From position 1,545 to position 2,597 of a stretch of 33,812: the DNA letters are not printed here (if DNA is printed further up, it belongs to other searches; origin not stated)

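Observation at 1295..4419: Tandem trio of catalytic-domain-only tyrosine recombinases, two with a zinc ribbon inside the catalytic fold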

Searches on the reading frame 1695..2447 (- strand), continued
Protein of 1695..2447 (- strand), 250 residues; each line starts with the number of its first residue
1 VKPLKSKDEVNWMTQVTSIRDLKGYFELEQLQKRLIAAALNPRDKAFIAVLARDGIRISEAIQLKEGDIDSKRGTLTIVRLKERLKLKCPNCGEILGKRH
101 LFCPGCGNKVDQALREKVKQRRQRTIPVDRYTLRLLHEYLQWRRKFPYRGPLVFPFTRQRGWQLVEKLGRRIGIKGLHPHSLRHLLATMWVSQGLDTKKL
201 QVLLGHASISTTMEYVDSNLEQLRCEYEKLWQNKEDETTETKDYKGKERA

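Call 52: search_dna_similar(query=window:1695-2411:-, collection=plasmids, mode=protein, max_rows=10)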
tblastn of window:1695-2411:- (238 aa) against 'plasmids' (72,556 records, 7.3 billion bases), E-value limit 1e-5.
Records with a match: 815; places in all: 928; records where one place covers at least 80% of the query: 624.
Best place of each record, by identity: <60% 815.
By first word of the organism name: Enterococcus 369; Bacillus 46; Rhodococcus 31; Escherichia 27; Thermus 26; Pseudomonas 25; Streptomyces 24; Staphylococcus 16; Salmonella 13; Providencia 12; and 110 more.
By predicted mobility (MOB-suite, as given by PLSDB): non-mobilizable 347; conjugative 287; mobilizable 181.
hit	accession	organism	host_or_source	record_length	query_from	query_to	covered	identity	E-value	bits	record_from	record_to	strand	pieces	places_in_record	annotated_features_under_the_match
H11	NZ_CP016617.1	Microvirga ossetica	Vicia alpestris,cell culture,nodules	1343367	1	227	95%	28.9%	1e-8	62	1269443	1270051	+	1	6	none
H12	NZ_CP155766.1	Sphingomonas parapaucimobilis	Chinese cabbage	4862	22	220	84%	32.5%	5e-11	69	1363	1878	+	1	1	site-specific integrase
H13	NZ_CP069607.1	Priestia megaterium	Homo sapiens,Pure culture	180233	14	231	92%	29.1%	4e-7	57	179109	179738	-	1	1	none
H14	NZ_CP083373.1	Ensifer canadensis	Melilotus albus,Cell Culture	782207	1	218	92%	29.1%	1e-8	62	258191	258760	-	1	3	tyrosine-type recombinase/integrase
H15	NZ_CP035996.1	Bacillus mycoides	cell culture,soil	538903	17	217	84%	31.4%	3e-8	61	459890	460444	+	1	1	tyrosine-type recombinase/integrase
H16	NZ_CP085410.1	Bacillus thuringiensis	single cell,soil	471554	23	217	82%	32.0%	6e-10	66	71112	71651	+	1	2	tyrosine-type recombinase/integrase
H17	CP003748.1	Bacillus cereus FRI-35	-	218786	17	217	84%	30.8%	4e-8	61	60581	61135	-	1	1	Tn554-related, transposase A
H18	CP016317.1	Bacillus cereus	cell culture,Korean fermented food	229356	17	217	84%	30.8%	4e-8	61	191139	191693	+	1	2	transposase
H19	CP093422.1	Bacillus paranthracis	cell culture,sufu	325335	17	217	84%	30.8%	4e-8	61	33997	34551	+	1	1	site-specific integrase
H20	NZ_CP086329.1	Bacillus pacificus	single cell culture,sludge from ...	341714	17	217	84%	30.8%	4e-8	61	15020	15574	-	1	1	tyrosine-type recombinase/integrase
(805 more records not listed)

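Call 59: search_protein_families(library=pfam, proteins=[L001:6116-6874:+, L001:8620-9018:+, L001:9147-10358:+, L001:10712-11008:+, L001:3333-4280:-, L036:3444-4280:+, L001:4653-4853:+], max_evalue=0.1)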
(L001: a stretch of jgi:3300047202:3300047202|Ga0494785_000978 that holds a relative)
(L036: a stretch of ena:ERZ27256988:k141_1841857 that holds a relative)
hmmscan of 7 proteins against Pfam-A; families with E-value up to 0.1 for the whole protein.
L001:6116-6874:+ (252 aa): 22 families
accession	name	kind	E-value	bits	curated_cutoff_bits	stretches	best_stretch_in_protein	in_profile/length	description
PF03938.19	OmpH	-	0.00098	19.8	32.4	1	134-217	16-96/141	Outer membrane protein (OmpH-like)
PF14932.11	HAUS-augmin3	-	0.0028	17.6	29.4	1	136-225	72-161/260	HAUS augmin-like complex subunit 3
PF13094.11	CENP-Q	-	0.0034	18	28.5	1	143-215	21-90/162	CENP-Q, a CENPA-CAD centromere complex subunit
PF13936.12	HTH_38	-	0.0043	17.2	27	1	4-38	4-38/44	Helix-turn-helix domain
PF12795.12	MscS_porin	-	0.0046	17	34.4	1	133-213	74-154/238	Mechanosensitive ion channel porin domain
PF18595.6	Nuf2_DHR10-like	-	0.011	16.2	28.4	1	145-221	37-116/117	Nuf2, DHR10-like domain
PF00196.25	GerE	-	0.013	15.5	23.5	1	12-46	9-43/57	Bacterial regulatory proteins, luxR family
PF00261.25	Tropomyosin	-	0.016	15.1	38.6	1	136-222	12-97/242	Tropomyosin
PF25762.1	HAUS1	-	0.017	15.4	40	1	143-235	106-198/236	HAUS augmin-like complex subunit 1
PF13384.12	HTH_23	-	0.02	15.2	24.6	1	17-44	14-41/50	Homeodomain-like domain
PF04871.18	Uso1_p115_C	-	0.024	15.4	28.4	1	149-230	6-97/121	Uso1 / p115 like vesicle tethering protein, C terminal region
PF06810.17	Phage_scaffold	-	0.028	14.8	35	1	138-216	28-100/170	Phage capsid assembly scaffolding protein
PF06419.17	COG6_N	-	0.031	14.8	27.4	1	131-201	20-90/114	Conserved oligomeric complex COG6, N-terminal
PF19610.4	DUF6115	-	0.036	14.9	27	0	162-225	20-83/134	Family of unknown function (DUF6115)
PF16516.10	CC2-LZ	-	0.04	14.8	35.3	0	143-191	13-61/100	Leucine zipper of domain CC2 of NEMO, NF-kappa-B essential modulator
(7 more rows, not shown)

L001:8620-9018:+ (132 aa): 1 family
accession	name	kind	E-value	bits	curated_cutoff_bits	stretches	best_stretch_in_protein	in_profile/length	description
PF04408.29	HA2_N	-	0.097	13.2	21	0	59-73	11-25/29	Helicase associated domain (HA2), winged-helix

L001:9147-10358:+ (403 aa): 3 families
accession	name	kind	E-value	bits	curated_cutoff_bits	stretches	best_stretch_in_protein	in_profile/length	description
PF02768.20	DNA_pol3_beta_3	-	1.8e-09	37.9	27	1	240-341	2-107/121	DNA polymerase III beta subunit, C-terminal domain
PF02767.21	DNA_pol3_beta_2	-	2.5e-08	34.7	27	1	125-237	6-116/116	DNA polymerase III beta subunit, central domain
PF00712.24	DNA_pol3_beta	-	0.0053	17.3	24.4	0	126-210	10-96/120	DNA polymerase III beta subunit, N-terminal domain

L001:10712-11008:+ (98 aa): 0 families

L001:3333-4280:- (315 aa): 3 families
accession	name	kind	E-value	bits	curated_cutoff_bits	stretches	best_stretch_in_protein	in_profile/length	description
PF17316.7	Perilipin_2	-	0.006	16.5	30.1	1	235-294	8-67/253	Perilipin protein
PF13309.12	HTH_22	-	0.0079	16.6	29.6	1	250-297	4-52/63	HTH domain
PF08292.18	RNA_pol_Rbc25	-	0.06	14.1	25.1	0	49-76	52-79/121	RNA polymerase III subunit Rpc25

L036:3444-4280:+ (278 aa): 1 family
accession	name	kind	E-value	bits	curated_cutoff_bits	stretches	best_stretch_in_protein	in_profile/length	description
PF07499.19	RuvA_C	-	0.0067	17.3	24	1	233-275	3-44/47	RuvA, C-terminal domain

L001:4653-4853:+ (66 aa): 3 families
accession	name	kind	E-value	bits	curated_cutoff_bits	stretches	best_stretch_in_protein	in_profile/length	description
PF12728.13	HTH_17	-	3.3e-13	50.1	27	1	10-58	1-49/51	Helix-turn-helix domain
PF13384.12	HTH_23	-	0.042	14.1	24.6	1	11-30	18-37/50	Homeodomain-like domain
PF02954.25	HTH_8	-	0.095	12.9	22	0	14-30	22-38/42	Bacterial regulatory protein, Fis family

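Call 92: search_protein_families(library=pfam, proteins=[L005:2499-4484:-, L005:4540-5415:-, L005:5685-5897:+, L058:5406-6020:-, L058:4720-5277:+, L058:3416-4240:-, L058:2187-2849:-, L119:1690-2595:-], max_evalue=0.001)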
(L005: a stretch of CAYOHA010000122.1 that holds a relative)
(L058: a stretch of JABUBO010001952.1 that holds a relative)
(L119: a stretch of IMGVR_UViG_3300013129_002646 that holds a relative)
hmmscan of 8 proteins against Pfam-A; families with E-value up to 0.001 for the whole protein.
L005:2499-4484:- (661 aa): 2 families
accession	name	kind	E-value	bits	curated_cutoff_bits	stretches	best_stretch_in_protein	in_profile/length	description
PF02730.20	AFOR_N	-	6.3e-70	235.4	29.8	1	10-206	4-199/199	Aldehyde ferredoxin oxidoreductase, N-terminal domain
PF01314.23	AFOR_C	-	3.5e-57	194.7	27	1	234-634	13-385/385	Aldehyde ferredoxin oxidoreductase, domains 2 & 3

L005:4540-5415:- (291 aa): 3 families
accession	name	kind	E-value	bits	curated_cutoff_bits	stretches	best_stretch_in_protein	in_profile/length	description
PF20803.2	PaaX_M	-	4e-26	91.4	24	1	107-187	2-82/83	PaaX protein central Cas2-like domain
PF08223.16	PaaX_C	-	3.7e-22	78.9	22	1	192-285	1-90/91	PaaX-like protein C-terminal domain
PF07848.18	PaaX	-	7.8e-21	74.5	24.8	1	17-88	1-68/70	PaaX-like protein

L005:5685-5897:+ (70 aa): 0 families

L058:5406-6020:- (204 aa): 0 families

L058:4720-5277:+ (185 aa): 1 family
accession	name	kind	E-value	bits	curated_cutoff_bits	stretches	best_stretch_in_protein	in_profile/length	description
PF09394.16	Inhibitor_I42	-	1.1e-21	77.4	27.2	1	85-175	2-89/91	Chagasin family peptidase inhibitor I42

L058:3416-4240:- (274 aa): 1 family
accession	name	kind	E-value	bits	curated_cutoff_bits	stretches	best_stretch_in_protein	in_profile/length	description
PF14257.11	DUF4349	-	2.2e-53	181.2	27.7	1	57-267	1-213/213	Domain of unknown function (DUF4349)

L058:2187-2849:- (220 aa): 3 families
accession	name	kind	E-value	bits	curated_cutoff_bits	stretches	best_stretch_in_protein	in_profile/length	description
PF00753.33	Lactamase_B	-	1.2e-30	107.4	22.7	1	16-195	4-196/196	Metallo-beta-lactamase superfamily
PF19583.5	ODP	-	2.2e-08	34.6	27.2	1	16-158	1-137/194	ODP family beta lactamase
PF13483.12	Lactamase_B_3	-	0.00056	20.4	24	1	17-99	6-77/160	Beta-lactamase superfamily domain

L119:1690-2595:- (301 aa): 0 families

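Call 94: fold_search(model_id=the predicted structure, library=viral)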
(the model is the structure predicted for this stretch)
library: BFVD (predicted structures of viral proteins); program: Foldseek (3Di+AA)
matches with E <= 10: 185; with E <= 0.001: 41
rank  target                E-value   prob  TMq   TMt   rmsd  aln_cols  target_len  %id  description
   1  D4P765                2.2e-06  1.00  0.51  0.73   6.1       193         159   21  (no name in the UniProt tables at hand)
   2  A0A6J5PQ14            9.9e-06  1.00  0.49  0.32   7.3       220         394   20  Integrase [uncultured Caudovirales phage]
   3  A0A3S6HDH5            1.1e-05  1.00  0.51  0.40   9.1       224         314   20  (no name in the UniProt tables at hand)
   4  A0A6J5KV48            1.2e-05  1.00  0.48  0.34  13.2       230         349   23  Integrase [uncultured Caudovirales phage]
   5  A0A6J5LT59            1.2e-05  1.00  0.49  0.36   6.5       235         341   18  Integrase [uncultured Caudovirales phage]
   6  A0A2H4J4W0            1.3e-05  1.00  0.42  0.60   7.7       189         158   20  Integrase [uncultured Caudovirales phage]
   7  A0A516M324            1.6e-05  1.00  0.47  0.42   8.0       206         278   22  (no name in the UniProt tables at hand)
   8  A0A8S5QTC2            2.6e-05  1.00  0.50  0.37  10.4       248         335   19  Integrase [Siphoviridae sp. ctBtS10]
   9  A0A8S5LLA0            2.9e-05  1.00  0.51  0.44   7.2       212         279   19  Integrase [Siphoviridae sp. ctKcB20]
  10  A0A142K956            4.1e-05  1.00  0.52  0.32  13.6       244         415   21  Integrase [Gordonia phage Yvonnetastic]
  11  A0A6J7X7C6            4.3e-05  1.00  0.48  0.35   7.5       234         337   18  Integrase [uncultured Caudovirales phage]
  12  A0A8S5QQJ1            4.8e-05  1.00  0.50  0.39   9.0       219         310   24  Integrase [Siphoviridae sp. ctgBD49]
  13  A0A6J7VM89            5.0e-05  1.00  0.47  0.34  13.1       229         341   15  DNA_BRE_C domain containing protein [uncultured Caudovirales phage]
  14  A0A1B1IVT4            7.8e-05  1.00  0.42  0.30  10.3       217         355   12  (no name in the UniProt tables at hand)
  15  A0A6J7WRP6            8.7e-05  1.00  0.48  0.34   8.8       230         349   19  Integrase [uncultured Caudovirales phage]
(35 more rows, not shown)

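Call 95: search_protein_families(library=padloc, proteins=[window:1695-2411:-, L001:9147-10358:+, L001:8620-9018:+], max_evalue=0.001)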
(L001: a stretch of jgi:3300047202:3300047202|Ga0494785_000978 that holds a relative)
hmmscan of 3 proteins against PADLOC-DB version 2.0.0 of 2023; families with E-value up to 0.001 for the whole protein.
window:1695-2411:- (238 aa): 0 families

L001:9147-10358:+ (403 aa): 0 families

L001:8620-9018:+ (132 aa): 0 families
